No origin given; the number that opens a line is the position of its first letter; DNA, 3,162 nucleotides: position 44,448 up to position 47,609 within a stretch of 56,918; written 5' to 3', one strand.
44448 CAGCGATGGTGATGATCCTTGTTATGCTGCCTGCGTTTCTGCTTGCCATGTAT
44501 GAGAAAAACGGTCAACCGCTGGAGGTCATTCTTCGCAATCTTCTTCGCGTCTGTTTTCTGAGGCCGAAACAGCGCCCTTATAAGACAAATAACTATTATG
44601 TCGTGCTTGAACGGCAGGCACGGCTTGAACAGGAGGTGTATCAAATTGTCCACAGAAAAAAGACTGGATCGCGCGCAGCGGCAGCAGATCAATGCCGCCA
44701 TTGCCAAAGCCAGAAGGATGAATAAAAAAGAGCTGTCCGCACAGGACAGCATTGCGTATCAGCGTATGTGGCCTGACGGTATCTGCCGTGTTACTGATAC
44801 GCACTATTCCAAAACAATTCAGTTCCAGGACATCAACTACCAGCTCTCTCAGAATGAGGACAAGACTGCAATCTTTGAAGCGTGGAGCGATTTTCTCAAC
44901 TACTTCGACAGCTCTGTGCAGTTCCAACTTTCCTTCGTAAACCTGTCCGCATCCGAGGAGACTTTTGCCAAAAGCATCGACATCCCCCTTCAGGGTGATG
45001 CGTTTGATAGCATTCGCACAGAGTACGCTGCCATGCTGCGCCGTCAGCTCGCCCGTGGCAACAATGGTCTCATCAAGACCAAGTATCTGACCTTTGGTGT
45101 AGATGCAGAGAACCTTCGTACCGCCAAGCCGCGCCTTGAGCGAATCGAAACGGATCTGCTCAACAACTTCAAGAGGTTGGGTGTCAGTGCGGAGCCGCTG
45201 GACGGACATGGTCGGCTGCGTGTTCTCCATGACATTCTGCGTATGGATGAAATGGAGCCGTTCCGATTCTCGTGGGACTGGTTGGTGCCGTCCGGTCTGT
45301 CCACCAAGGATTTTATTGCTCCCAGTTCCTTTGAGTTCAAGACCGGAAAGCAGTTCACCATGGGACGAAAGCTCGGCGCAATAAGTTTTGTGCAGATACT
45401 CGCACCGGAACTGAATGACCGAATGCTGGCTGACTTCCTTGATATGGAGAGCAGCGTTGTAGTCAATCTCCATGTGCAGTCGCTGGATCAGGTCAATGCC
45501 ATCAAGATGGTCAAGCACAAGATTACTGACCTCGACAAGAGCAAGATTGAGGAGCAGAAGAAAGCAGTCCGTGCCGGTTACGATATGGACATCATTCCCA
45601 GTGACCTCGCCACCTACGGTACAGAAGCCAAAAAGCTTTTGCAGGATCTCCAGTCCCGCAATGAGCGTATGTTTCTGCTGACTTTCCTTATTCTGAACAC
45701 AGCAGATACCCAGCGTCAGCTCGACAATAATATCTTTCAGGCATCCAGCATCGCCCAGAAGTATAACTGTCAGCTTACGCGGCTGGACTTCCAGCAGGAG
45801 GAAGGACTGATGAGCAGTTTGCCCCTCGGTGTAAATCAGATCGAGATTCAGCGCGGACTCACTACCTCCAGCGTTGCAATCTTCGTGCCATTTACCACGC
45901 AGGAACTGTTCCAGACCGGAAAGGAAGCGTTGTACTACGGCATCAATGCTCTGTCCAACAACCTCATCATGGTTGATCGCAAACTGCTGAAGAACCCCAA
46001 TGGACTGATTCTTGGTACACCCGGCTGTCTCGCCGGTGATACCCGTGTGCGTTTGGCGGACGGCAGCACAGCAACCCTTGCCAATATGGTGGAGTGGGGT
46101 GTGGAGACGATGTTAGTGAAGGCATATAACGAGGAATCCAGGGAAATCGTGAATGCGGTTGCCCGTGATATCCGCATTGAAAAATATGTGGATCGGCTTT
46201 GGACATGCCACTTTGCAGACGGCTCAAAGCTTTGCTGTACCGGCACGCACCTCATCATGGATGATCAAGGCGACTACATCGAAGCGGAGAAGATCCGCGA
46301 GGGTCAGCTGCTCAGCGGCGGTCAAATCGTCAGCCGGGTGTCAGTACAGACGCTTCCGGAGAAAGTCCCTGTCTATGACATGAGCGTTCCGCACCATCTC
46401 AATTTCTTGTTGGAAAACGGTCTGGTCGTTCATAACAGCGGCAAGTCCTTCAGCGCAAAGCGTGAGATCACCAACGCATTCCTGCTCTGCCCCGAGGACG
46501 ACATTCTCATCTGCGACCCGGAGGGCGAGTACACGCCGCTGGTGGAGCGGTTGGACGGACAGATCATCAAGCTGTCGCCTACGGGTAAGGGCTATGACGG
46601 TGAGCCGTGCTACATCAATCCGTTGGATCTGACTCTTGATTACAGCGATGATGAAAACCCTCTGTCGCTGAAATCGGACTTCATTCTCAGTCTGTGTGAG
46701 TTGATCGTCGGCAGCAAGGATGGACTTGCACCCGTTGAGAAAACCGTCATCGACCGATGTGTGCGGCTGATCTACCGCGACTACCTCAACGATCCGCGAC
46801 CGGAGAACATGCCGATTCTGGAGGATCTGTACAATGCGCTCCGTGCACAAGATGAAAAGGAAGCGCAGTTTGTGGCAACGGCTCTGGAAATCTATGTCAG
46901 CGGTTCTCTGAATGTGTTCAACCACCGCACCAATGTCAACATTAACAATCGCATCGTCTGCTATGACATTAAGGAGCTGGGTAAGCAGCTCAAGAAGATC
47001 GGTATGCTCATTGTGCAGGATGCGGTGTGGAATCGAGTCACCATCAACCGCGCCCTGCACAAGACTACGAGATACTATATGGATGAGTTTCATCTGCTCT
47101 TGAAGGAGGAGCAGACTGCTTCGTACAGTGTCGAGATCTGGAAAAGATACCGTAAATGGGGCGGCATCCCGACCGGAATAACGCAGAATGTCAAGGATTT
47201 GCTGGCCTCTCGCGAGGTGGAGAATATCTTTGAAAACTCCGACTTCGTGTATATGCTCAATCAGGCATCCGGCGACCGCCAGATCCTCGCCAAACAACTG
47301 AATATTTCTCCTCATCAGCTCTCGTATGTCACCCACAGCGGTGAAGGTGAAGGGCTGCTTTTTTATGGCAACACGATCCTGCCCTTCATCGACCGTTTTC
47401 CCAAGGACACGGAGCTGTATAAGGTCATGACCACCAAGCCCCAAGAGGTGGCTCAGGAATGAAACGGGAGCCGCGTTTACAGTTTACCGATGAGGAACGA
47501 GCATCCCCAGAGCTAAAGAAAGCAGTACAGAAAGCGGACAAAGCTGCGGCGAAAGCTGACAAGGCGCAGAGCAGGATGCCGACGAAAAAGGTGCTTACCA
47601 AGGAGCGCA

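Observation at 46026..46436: Mini-intein splits the Walker A P-loop of the ICE VirB4-like ATPase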

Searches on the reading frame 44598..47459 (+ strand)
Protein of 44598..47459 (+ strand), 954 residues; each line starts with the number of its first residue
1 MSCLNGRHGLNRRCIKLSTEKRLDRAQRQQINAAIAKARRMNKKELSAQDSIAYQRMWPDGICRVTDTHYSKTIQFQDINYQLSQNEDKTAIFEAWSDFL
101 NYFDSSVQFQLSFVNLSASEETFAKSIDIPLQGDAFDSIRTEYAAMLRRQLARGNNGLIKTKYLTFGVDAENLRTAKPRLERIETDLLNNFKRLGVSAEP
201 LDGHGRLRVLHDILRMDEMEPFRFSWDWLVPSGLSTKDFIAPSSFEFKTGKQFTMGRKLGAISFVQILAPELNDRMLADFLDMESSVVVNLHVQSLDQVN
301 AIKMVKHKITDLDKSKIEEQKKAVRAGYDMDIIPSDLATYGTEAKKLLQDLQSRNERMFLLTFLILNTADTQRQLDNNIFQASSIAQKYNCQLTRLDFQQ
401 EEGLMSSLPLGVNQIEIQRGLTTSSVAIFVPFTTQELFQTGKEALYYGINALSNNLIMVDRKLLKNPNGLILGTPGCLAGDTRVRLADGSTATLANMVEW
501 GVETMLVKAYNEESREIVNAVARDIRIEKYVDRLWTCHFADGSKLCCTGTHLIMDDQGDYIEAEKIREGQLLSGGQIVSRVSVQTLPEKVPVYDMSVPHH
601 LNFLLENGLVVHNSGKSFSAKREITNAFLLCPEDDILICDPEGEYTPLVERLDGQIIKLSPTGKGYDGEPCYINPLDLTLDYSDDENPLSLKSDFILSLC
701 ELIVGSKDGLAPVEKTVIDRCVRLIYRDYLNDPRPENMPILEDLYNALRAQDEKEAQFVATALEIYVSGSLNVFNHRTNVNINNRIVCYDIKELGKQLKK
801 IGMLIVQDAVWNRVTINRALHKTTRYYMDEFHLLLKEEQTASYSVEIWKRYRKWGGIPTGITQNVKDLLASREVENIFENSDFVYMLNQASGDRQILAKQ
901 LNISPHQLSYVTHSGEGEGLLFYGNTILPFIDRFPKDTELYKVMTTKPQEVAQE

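Call 3: search_protein_families(library=pfam, proteins=[window:44598-47459:+], max_evalue=1)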
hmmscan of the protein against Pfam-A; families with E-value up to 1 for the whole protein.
window:44598-47459:+ (954 aa): 4 families
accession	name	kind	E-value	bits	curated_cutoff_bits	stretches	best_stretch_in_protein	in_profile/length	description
PF14890.11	Intein_splicing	-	1.7e-08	34.8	35.8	2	581-613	124-155/155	Intein splicing domain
PF19044.6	P-loop_TraG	-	2.5e-05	23.5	25.8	1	633-890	57-319/413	TraG P-loop domain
PF01935.23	DUF87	-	0.039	14.5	23.2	1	614-678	34-85/220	Helicase HerA, central domain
PF18284.7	DNA_meth_N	-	0.13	12.8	25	1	789-823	10-39/57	DNA methylase N-terminal domain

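Call 4: search_protein_families(library=ncbifam, proteins=[window:44598-47459:+], max_evalue=1)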
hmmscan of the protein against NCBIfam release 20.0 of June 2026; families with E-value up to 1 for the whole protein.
window:44598-47459:+ (954 aa): 11 families
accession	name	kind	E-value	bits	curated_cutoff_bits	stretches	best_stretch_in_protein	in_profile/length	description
NF045971.1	conju_CD1110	equivalog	0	1105.3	325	2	48-476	1-425/752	VirB4-like conjugal transfer ATPase, CD1110 family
NF045975.1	VirB4_plasma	equivalog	3.9e-54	183.7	590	2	614-925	526-875/894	Mbov_0397 family ICE element conjugal transfer ATPase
TIGR00929.1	VirB4_CagE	subfamily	1.3e-26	93.1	643.1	2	635-913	468-726/792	VirB4 family type IV secretion/conjugal transfer ATPase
TIGR02746.1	TraC-F-type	equivalog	5.6e-22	77.5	567.05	2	614-892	441-712/800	type IV secretion system protein TraC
NF052663.1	RtcB_rel_intein2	exception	1e-10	41.1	1050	2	476-570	77-168/626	intein-containing RctB family protein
TIGR01445.1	intein_Nterm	domain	3.3e-05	24.8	24.5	1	477-554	1-82/83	intein N-terminal splicing region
TIGR01443.1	intein_Cterm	domain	6.4e-05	23.1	15.6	1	591-614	1-24/24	intein C-terminal splicing region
NF005852.0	PRK07773.1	equivalog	6.6e-05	21.4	780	1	472-588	393-506/886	replicative DNA helicase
TIGR03783.1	Bac_Flav_CT_G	subfamily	0.0014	16.6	261.55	1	749-890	590-734/829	TraG family conjugative transposon ATPase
NF038136.1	rSAM_Rv_intein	exception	0.004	16.1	700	1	477-561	76-157/574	intein-containing Rv2578c family radical SAM protein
NF038162.1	RtcB_rel_intein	exception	0.048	11.6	1150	0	571-616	534-581/961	intein-containing RtcB family protein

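Call 6: find_homologous_proteins(query=window:44646-47459:+, max_evalue=1e-10)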
Query window:44646-47459:+ (938 aa): 8000 proteins with E <= 1e-10 among 8000 candidates; the best 120 are listed.
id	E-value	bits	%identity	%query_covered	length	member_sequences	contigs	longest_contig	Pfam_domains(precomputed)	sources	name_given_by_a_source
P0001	0.0e+0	2084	100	97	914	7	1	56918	PF19044.7,PF14890.12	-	-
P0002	0.0e+0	1839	88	96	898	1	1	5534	PF14890.12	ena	-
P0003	0.0e+0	1814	84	99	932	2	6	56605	PF14890.12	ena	-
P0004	0.0e+0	1782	85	96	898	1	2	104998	PF14890.12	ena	-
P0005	0.0e+0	1780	85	96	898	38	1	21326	PF14890.12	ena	-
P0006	0.0e+0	1770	85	96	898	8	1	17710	PF14890.12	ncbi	-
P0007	0.0e+0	1769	85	96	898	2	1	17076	PF14890.12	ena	-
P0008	0.0e+0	1735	81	100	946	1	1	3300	PF19044.7,PF01935.24,PF14890.12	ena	-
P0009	0.0e+0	1734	80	100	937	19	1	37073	PF19044.7,PF14890.12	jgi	-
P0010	0.0e+0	1730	81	100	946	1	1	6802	PF19044.7,PF01935.24,PF14890.12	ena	-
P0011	0.0e+0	1729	81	99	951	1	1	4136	PF19044.7,PF01935.24,PF14890.12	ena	-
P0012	0.0e+0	1725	81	100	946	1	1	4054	PF19044.7,PF01935.24,PF14890.12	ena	-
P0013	0.0e+0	1719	80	100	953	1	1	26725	PF19044.7,PF14890.12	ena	-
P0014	0.0e+0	1718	80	100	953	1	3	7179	PF19044.7,PF14890.12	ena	-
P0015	0.0e+0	1718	80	100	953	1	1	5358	PF19044.7,PF14890.12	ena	-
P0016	0.0e+0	1717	80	100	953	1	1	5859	PF19044.7,PF14890.12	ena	-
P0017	0.0e+0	1717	80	100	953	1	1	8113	PF19044.7,PF14890.12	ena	-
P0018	0.0e+0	1717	80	100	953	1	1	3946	PF19044.7,PF14890.12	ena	-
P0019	0.0e+0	1716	80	100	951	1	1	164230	PF19044.7,PF14890.12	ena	-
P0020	0.0e+0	1716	80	100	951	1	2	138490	PF19044.7,PF14890.12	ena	-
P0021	0.0e+0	1716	80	100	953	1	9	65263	PF19044.7,PF14890.12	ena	-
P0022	0.0e+0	1715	80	100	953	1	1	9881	PF19044.7,PF14890.12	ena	-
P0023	0.0e+0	1715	80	100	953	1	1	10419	PF19044.7,PF14890.12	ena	-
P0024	0.0e+0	1715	80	100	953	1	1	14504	PF19044.7,PF14890.12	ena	-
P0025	0.0e+0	1713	79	100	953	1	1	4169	PF19044.7,PF14890.12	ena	-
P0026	0.0e+0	1713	79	100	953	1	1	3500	PF19044.7,PF14890.12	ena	-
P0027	0.0e+0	1713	79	100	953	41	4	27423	PF19044.7,PF14890.12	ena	-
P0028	0.0e+0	1713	80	100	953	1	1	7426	PF19044.7,PF14890.12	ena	-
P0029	0.0e+0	1712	79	100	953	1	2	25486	PF19044.7,PF14890.12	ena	-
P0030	0.0e+0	1712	79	100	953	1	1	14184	PF19044.7,PF14890.12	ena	-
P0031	0.0e+0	1712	79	100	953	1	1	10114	PF19044.7,PF14890.12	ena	-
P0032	0.0e+0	1712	80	100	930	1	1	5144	PF19044.7,PF14890.12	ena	-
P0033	0.0e+0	1712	79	100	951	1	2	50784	PF19044.7,PF14890.12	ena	-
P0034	0.0e+0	1712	79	100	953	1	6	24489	PF19044.7,PF14890.12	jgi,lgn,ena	jgi:type IV secretory pathway VirB4 component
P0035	0.0e+0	1712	79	100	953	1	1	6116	PF19044.7,PF14890.12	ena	-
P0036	0.0e+0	1712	79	100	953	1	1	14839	PF19044.7,PF14890.12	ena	-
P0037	0.0e+0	1712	80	100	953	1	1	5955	PF19044.7,PF14890.12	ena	-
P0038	0.0e+0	1711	79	100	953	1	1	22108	PF19044.7,PF14890.12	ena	-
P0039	0.0e+0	1711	79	100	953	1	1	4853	PF19044.7,PF14890.12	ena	-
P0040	0.0e+0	1711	80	100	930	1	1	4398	PF19044.7,PF14890.12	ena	-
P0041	0.0e+0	1710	79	100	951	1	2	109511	PF19044.7,PF14890.12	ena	-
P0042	0.0e+0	1710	79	100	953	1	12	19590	PF19044.7,PF14890.12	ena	-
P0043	0.0e+0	1710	79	100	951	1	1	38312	PF19044.7,PF14890.12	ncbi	-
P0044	0.0e+0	1710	79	100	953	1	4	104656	PF19044.7,PF14890.12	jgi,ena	-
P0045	0.0e+0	1710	79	100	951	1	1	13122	PF19044.7,PF14890.12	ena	-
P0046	0.0e+0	1710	80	100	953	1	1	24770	PF19044.7,PF14890.12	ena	-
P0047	0.0e+0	1710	79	100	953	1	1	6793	PF19044.7,PF14890.12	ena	-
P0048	0.0e+0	1709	79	100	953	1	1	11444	PF19044.7,PF14890.12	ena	-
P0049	0.0e+0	1709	79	100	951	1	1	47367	PF19044.7,PF14890.12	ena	-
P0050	0.0e+0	1709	79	100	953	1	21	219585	PF19044.7,PF14890.12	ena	-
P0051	0.0e+0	1709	79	100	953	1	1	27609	PF19044.7,PF14890.12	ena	-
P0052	0.0e+0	1709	79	100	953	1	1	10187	PF19044.7,PF14890.12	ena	-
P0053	0.0e+0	1709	79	100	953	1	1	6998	PF19044.7,PF14890.12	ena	-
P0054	0.0e+0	1709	79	100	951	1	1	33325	PF19044.7,PF14890.12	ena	-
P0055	0.0e+0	1709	79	100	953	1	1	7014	PF19044.7,PF14890.12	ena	-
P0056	0.0e+0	1709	80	99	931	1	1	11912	PF19044.7,PF14890.12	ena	-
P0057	0.0e+0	1709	79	100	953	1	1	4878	PF19044.7,PF14890.12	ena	-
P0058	0.0e+0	1709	79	100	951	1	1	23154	PF19044.7,PF14890.12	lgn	-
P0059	0.0e+0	1708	79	100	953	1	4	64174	PF19044.7,PF14890.12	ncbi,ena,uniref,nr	ncbi:VirB4-like conjugal transfer ATPase, CD1110 family [Lachnoclostridium sp. An138]|uniref:VirB4-l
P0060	0.0e+0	1708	79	100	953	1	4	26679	PF19044.7,PF14890.12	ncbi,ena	-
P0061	0.0e+0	1708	79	100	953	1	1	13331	PF19044.7,PF14890.12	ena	-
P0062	0.0e+0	1708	79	100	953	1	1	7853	PF19044.7,PF14890.12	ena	-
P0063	0.0e+0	1707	79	100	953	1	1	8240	PF19044.7,PF14890.12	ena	-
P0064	0.0e+0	1707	79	100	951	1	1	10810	PF19044.7,PF14890.12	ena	-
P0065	0.0e+0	1707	79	100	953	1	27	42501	PF19044.7,PF14890.12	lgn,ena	-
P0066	0.0e+0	1707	80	100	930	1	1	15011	PF19044.7,PF14890.12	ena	-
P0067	0.0e+0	1707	79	100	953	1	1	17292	PF19044.7,PF14890.12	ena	-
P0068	0.0e+0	1707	79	100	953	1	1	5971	PF19044.7,PF14890.12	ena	-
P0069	0.0e+0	1707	79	100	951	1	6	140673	PF19044.7,PF14890.12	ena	-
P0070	0.0e+0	1707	79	100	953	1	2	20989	PF19044.7,PF14890.12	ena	-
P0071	0.0e+0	1707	79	100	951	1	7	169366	PF19044.7,PF14890.12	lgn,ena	-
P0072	0.0e+0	1707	79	100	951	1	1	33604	PF19044.7,PF14890.12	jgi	-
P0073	0.0e+0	1707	79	100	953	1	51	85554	PF19044.7,PF14890.12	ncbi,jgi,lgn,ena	-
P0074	0.0e+0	1707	79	100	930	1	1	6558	PF19044.7,PF14890.12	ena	-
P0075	0.0e+0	1707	79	100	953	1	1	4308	PF19044.7,PF14890.12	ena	-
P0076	0.0e+0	1706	79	100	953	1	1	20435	PF19044.7,PF14890.12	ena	-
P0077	0.0e+0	1706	79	100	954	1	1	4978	PF19044.7,PF14890.12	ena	-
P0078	0.0e+0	1706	79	100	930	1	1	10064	PF19044.7,PF14890.12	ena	-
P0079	0.0e+0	1706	79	100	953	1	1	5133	PF19044.7,PF14890.12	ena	-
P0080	0.0e+0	1706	79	100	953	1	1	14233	PF19044.7,PF14890.12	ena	-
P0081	0.0e+0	1706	79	100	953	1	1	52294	PF19044.7,PF14890.12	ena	-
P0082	0.0e+0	1706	79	100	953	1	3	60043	PF19044.7,PF14890.12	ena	-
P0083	0.0e+0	1706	79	100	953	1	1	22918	PF19044.7,PF14890.12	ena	-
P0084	0.0e+0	1706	79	100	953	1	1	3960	PF19044.7,PF14890.12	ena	-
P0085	0.0e+0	1706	79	100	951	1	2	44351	PF19044.7,PF14890.12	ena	-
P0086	0.0e+0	1706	79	100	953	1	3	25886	PF19044.7,PF14890.12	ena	-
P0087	0.0e+0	1706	79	100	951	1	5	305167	PF19044.7,PF14890.12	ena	-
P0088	0.0e+0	1706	79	100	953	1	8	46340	PF19044.7,PF14890.12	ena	-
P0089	0.0e+0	1706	79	100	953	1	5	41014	PF19044.7,PF14890.12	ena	-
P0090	0.0e+0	1706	79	100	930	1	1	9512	PF19044.7,PF14890.12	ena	-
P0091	0.0e+0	1705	79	100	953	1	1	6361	PF19044.7,PF14890.12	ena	-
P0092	0.0e+0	1705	79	100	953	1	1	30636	PF19044.7,PF14890.12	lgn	-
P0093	0.0e+0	1705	79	100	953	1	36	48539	PF19044.7,PF14890.12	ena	-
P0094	0.0e+0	1705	79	100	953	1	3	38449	PF19044.7,PF14890.12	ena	-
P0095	0.0e+0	1705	79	100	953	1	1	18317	PF19044.7,PF14890.12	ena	-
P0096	0.0e+0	1705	79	100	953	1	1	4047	PF19044.7,PF14890.12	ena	-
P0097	0.0e+0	1705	79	100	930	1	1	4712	PF19044.7,PF14890.12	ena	-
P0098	0.0e+0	1705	79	100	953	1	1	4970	PF19044.7,PF14890.12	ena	-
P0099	0.0e+0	1705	79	100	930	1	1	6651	PF19044.7,PF14890.12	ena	-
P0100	0.0e+0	1705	79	100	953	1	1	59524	PF19044.7,PF14890.12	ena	-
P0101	0.0e+0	1705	79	100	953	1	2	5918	PF19044.7,PF14890.12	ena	-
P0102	0.0e+0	1705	79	100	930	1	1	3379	PF19044.7,PF14890.12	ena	-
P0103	0.0e+0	1705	79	100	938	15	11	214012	PF19044.7,PF14890.12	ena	-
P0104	0.0e+0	1705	79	100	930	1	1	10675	PF19044.7,PF14890.12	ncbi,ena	-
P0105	0.0e+0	1705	79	100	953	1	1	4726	PF19044.7,PF14890.12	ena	-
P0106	0.0e+0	1705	79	100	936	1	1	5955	PF19044.7,PF14890.12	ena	-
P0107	0.0e+0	1705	79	100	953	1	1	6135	PF19044.7,PF14890.12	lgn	-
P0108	0.0e+0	1705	79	100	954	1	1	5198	PF19044.7,PF14890.12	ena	-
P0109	0.0e+0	1704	79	100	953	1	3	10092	PF19044.7,PF14890.12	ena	-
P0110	0.0e+0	1704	79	100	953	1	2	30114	PF19044.7,PF14890.12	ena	-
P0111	0.0e+0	1704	79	100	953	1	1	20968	PF19044.7,PF14890.12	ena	-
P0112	0.0e+0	1704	79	100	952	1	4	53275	PF19044.7,PF14890.12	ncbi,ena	-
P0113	0.0e+0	1704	79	100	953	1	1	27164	PF19044.7,PF14890.12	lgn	-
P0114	0.0e+0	1704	79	100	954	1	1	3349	PF19044.7,PF14890.12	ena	-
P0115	0.0e+0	1704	79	100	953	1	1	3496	PF19044.7,PF14890.12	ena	-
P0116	0.0e+0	1704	79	100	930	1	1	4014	PF19044.7,PF14890.12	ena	-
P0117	0.0e+0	1704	79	100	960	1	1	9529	PF19044.7,PF14890.12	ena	-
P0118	0.0e+0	1704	79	100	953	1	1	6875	PF19044.7,PF14890.12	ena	-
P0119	0.0e+0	1704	79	100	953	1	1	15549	PF19044.7,PF14890.12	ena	-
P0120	0.0e+0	1703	79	100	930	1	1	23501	PF19044.7,PF14890.12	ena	-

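Call 34: search_protein_representatives(protein=window:44646-47459:+)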
Query: 938 residues. Proteins with E-value up to 0.001 (for the whole library): 11945; up to 1e-10: 7483; up to 1e-30: 2894. The best 150 are listed.
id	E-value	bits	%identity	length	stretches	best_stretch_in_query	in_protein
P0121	8.0e-299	1010.0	53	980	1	53-935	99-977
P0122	4.3e-296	1000.9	85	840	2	598-938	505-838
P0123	6.4e-295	997.1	73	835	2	598-937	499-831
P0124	2.6e-287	971.9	57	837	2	19-460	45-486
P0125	7.3e-285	963.8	57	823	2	598-935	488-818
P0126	2.4e-283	958.7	78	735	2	41-460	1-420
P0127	1.2e-270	916.8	62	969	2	18-460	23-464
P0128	1.7e-258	876.5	85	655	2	598-936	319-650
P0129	2.4e-258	876.0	76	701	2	598-936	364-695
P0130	2.4e-256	869.4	67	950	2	6-460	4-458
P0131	3.0e-255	865.8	54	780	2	598-936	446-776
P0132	2.3e-250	849.6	52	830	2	26-460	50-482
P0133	2.6e-250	849.5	66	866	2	20-460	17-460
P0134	6.1e-248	841.6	52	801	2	23-460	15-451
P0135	9.7e-248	840.9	69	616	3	31-461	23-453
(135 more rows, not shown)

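Call 45: find_encoding_contigs(protein=P0003, flank=10000, max_places=3)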
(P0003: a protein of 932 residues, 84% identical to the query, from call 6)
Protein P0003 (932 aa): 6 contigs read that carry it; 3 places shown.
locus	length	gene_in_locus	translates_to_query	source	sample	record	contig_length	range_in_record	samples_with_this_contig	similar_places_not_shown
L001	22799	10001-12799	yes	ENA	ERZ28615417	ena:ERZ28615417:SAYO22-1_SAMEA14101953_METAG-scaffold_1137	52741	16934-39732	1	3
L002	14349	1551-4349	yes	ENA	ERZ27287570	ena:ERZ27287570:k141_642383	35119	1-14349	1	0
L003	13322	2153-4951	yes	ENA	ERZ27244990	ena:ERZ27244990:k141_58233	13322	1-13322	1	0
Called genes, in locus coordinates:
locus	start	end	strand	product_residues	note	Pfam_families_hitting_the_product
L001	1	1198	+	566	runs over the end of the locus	PF13347:MFS_2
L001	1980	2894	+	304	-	PF02195:ParB_N, PF17762:HTH_ParB (weak)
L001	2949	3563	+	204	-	-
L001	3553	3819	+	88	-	PF18987:DUF5720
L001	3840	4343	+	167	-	-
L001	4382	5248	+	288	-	PF13730:HTH_36 (weak), PF19481:DUF6017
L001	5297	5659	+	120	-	PF24963:DUF7768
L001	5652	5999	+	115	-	-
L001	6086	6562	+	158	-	PF12687:DUF3801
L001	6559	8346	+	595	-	PF02534:T4SS-DNA_transf, PF10412:TrwB_AAD_bind, PF12696:TraG-D_C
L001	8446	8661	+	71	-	PF12750:Maff2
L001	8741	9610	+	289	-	PF19478:TrbL_2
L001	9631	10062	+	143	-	PF12666:PrgI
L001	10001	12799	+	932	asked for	PF14890:Intein_splicing (faint)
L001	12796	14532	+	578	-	PF00877:NLPC_P60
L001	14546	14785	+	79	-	PF14193:DUF4315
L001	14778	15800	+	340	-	PF08239:SH3_3, PF14283:CD1107-like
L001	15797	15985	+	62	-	-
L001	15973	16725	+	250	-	PF01751:Toprim, PF01131:Topoisom_bac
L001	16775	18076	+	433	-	PF01131:Topoisom_bac, PF13342:Toprim_Crpt (weak)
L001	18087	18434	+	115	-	PF14194:Cys_rich_VLP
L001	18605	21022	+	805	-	PF08401:ArdcN, PF18830:LPD16, PF14195:DUF4316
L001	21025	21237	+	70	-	PF14203:TTRAP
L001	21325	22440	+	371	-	-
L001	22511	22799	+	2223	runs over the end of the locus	PF01624:MutS_I, PF28553:WH_1, PF28554:DUF8437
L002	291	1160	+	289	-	PF19478:TrbL_2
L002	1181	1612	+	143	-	PF12666:PrgI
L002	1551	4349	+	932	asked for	PF14890:Intein_splicing (faint)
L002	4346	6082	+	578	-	PF00877:NLPC_P60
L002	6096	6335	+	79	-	PF14193:DUF4315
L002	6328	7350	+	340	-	PF08239:SH3_3, PF14283:CD1107-like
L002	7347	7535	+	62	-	-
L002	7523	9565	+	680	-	PF01751:Toprim, PF01131:Topoisom_bac, PF13342:Toprim_Crpt (weak)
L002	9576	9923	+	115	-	PF14194:Cys_rich_VLP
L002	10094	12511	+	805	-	PF08401:ArdcN, PF18830:LPD16, PF14195:DUF4316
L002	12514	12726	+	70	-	PF14203:TTRAP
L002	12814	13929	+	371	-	-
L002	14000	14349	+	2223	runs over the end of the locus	PF01624:MutS_I, PF28553:WH_1, PF28554:DUF8437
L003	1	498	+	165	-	?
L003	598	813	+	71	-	PF12750:Maff2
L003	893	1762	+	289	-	PF19478:TrbL_2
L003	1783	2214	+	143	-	PF12666:PrgI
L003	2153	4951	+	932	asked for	PF14890:Intein_splicing (faint)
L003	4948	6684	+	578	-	PF00877:NLPC_P60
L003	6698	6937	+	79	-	PF14193:DUF4315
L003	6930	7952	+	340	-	PF08239:SH3_3, PF14283:CD1107-like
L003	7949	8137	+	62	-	-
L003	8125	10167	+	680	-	PF01751:Toprim, PF01131:Topoisom_bac, PF13342:Toprim_Crpt (weak)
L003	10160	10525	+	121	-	PF14194:Cys_rich_VLP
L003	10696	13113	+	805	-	PF08401:ArdcN, PF18830:LPD16, PF14195:DUF4316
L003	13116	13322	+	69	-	?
